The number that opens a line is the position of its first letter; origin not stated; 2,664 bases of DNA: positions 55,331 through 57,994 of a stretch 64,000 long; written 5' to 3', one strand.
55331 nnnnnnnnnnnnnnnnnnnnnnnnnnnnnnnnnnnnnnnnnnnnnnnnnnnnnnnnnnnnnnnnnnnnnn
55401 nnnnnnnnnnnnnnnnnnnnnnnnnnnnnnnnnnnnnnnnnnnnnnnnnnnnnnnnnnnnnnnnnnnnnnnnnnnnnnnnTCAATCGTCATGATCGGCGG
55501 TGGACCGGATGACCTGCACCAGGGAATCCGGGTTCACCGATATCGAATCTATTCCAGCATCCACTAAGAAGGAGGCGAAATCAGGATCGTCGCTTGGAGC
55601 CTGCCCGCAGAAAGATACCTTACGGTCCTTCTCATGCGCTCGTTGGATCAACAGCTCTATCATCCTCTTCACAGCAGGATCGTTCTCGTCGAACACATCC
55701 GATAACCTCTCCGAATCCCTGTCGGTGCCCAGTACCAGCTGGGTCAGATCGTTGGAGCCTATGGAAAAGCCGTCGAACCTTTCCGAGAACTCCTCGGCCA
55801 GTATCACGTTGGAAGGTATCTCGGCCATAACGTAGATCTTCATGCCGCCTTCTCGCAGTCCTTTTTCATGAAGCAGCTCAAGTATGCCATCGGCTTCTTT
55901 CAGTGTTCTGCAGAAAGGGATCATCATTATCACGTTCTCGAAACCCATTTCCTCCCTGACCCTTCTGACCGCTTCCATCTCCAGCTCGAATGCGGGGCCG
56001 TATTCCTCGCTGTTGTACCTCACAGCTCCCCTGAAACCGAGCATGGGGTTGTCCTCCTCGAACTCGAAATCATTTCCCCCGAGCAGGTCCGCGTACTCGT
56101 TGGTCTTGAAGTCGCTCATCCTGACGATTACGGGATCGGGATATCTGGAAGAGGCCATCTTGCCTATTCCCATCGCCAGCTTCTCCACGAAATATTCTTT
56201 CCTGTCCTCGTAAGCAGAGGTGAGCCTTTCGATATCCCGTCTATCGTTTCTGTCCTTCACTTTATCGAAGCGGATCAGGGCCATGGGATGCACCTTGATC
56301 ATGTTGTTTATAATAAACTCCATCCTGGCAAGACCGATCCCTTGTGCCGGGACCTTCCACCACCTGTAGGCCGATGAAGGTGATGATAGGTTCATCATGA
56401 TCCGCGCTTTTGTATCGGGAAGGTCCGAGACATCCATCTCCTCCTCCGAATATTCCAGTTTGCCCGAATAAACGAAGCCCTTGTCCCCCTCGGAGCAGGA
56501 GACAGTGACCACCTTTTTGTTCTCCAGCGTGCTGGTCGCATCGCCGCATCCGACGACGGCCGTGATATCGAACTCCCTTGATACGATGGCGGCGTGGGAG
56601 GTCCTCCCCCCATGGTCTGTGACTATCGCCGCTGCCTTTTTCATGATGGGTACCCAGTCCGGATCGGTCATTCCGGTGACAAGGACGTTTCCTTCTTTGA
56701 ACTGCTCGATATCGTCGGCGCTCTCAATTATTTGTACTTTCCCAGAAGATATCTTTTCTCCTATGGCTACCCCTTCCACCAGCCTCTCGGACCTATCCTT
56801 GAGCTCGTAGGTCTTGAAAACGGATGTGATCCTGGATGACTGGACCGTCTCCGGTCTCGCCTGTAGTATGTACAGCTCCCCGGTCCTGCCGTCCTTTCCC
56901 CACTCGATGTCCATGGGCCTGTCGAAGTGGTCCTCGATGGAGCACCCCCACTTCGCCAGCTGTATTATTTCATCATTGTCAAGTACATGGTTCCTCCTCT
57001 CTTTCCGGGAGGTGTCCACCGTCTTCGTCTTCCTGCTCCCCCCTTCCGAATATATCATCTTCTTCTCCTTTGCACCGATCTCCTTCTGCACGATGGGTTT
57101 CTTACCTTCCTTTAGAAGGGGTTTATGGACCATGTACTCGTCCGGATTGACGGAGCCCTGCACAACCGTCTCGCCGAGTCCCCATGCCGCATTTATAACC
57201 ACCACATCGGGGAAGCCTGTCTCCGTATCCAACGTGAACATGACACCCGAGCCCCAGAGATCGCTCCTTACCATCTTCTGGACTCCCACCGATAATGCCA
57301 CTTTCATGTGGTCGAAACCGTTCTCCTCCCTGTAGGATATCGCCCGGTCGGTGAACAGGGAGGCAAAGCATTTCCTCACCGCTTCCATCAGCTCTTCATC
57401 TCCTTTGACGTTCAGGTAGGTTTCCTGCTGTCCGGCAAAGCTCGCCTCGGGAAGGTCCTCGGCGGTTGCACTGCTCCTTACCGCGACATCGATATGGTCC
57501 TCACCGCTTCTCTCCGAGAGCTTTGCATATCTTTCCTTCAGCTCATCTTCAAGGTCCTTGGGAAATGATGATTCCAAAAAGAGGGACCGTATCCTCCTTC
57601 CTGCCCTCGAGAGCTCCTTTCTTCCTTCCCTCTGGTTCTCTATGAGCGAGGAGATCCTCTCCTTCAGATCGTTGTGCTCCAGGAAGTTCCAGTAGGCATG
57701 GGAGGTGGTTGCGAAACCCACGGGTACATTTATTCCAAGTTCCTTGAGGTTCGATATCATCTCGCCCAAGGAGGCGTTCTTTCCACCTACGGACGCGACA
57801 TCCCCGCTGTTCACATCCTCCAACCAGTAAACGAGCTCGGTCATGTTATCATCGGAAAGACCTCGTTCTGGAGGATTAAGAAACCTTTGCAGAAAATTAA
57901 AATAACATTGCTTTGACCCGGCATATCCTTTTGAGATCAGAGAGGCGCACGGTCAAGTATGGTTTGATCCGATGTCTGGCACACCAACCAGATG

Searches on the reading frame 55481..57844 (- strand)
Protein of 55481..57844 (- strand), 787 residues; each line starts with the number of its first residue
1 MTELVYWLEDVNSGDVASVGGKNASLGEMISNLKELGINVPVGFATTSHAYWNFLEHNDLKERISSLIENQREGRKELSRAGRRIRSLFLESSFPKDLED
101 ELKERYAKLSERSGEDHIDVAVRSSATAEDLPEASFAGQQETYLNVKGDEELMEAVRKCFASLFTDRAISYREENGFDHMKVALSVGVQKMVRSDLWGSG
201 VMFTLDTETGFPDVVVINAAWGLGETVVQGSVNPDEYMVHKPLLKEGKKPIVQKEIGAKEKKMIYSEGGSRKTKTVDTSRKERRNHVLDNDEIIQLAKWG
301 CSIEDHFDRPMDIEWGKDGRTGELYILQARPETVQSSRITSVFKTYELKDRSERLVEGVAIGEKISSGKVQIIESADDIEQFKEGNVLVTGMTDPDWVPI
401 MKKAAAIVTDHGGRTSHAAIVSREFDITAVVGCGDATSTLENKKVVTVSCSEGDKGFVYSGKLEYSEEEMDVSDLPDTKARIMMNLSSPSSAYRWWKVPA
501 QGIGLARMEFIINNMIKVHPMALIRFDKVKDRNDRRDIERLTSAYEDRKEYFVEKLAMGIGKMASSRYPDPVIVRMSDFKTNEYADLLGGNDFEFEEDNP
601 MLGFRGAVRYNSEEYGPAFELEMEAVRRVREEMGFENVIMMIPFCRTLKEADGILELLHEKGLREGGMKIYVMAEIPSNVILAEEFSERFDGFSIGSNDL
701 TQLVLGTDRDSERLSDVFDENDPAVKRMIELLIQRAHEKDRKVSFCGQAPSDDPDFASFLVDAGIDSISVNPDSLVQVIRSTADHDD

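Call 27: search_protein_families(library=pfam, proteins=[window:55481-57844:-], max_evalue=0.00001)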
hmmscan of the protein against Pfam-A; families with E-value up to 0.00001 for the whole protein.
window:55481-57844:- (787 aa): 3 families
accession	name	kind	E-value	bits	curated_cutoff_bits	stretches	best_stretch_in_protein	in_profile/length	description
PF01326.24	PPDK_N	-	3.1e-125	418.3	27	1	17-339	2-316/328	Pyruvate phosphate dikinase, AMP/ATP-binding domain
PF02896.24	PEP-utilizers_C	-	8e-60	202.9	22.8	1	477-782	17-287/293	PEP-utilising enzyme, PEP-binding domain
PF00391.29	PEP-utilizers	-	1.1e-26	92.6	23.1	1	382-453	1-72/72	PEP-utilising enzyme, mobile domain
